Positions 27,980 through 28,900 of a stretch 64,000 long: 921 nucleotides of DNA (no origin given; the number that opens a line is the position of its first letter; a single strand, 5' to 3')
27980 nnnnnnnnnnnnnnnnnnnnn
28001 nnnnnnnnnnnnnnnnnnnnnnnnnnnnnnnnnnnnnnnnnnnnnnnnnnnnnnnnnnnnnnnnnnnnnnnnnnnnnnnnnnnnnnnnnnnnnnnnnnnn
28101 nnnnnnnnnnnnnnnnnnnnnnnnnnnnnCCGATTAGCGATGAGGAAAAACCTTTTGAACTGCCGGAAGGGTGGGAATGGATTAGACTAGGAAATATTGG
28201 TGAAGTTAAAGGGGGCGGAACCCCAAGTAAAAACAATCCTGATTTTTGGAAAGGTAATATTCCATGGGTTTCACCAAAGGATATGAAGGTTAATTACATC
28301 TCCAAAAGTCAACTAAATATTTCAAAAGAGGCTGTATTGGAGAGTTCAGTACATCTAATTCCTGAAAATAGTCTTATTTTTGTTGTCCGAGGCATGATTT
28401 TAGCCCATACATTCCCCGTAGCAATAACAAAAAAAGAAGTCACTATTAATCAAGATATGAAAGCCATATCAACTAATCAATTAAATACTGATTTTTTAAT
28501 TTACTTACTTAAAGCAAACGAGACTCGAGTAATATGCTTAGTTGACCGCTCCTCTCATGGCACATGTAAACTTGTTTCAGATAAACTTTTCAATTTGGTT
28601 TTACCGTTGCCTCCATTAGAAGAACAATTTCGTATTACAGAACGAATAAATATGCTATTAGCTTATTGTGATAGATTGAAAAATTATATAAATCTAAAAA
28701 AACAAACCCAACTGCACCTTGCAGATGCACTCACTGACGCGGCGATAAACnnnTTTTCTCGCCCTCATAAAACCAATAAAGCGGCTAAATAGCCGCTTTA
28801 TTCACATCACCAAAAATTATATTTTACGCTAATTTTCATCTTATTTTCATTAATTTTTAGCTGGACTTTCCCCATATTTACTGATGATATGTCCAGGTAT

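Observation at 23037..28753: ICR carries a non-K-12-family type I R-M system (810-aa HsdR) and lacks mcrBC and mrr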

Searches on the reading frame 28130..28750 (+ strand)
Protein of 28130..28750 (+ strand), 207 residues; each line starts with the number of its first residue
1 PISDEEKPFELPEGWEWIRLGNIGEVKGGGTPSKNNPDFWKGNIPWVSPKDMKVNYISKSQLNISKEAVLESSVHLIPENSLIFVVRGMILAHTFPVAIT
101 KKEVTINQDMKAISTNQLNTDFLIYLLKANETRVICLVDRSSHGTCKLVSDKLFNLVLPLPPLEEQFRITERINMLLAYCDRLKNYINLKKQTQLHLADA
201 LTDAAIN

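Call 58: search_solved_structures(query=window:28130-28750:+, max_evalue=0.001, show_alignments=2)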
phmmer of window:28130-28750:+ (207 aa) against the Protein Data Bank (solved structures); distinct sequences matched with E-value up to 0.001: 5.
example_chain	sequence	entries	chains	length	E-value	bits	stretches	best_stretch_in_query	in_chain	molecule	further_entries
1yf2_A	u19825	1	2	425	1.9e-37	132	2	9-179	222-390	Type I restriction-modification enzyme, S subunit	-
7bst_A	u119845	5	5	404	4.4e-33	117.8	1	15-175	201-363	Type-1 restriction enzyme EcoR124II specificity protein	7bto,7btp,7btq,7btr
5ybb_D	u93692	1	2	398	6.3e-16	61.7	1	6-202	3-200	Restriction endonuclease S subunits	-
3okg_A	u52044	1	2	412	6.4e-16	61.7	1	6-202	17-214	Restriction endonuclease S subunits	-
2y7c_A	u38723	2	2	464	3.7e-06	29.9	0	150-189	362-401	TYPE-1 RESTRICTION ENZYME ECOKI SPECIFICITY PROTEIN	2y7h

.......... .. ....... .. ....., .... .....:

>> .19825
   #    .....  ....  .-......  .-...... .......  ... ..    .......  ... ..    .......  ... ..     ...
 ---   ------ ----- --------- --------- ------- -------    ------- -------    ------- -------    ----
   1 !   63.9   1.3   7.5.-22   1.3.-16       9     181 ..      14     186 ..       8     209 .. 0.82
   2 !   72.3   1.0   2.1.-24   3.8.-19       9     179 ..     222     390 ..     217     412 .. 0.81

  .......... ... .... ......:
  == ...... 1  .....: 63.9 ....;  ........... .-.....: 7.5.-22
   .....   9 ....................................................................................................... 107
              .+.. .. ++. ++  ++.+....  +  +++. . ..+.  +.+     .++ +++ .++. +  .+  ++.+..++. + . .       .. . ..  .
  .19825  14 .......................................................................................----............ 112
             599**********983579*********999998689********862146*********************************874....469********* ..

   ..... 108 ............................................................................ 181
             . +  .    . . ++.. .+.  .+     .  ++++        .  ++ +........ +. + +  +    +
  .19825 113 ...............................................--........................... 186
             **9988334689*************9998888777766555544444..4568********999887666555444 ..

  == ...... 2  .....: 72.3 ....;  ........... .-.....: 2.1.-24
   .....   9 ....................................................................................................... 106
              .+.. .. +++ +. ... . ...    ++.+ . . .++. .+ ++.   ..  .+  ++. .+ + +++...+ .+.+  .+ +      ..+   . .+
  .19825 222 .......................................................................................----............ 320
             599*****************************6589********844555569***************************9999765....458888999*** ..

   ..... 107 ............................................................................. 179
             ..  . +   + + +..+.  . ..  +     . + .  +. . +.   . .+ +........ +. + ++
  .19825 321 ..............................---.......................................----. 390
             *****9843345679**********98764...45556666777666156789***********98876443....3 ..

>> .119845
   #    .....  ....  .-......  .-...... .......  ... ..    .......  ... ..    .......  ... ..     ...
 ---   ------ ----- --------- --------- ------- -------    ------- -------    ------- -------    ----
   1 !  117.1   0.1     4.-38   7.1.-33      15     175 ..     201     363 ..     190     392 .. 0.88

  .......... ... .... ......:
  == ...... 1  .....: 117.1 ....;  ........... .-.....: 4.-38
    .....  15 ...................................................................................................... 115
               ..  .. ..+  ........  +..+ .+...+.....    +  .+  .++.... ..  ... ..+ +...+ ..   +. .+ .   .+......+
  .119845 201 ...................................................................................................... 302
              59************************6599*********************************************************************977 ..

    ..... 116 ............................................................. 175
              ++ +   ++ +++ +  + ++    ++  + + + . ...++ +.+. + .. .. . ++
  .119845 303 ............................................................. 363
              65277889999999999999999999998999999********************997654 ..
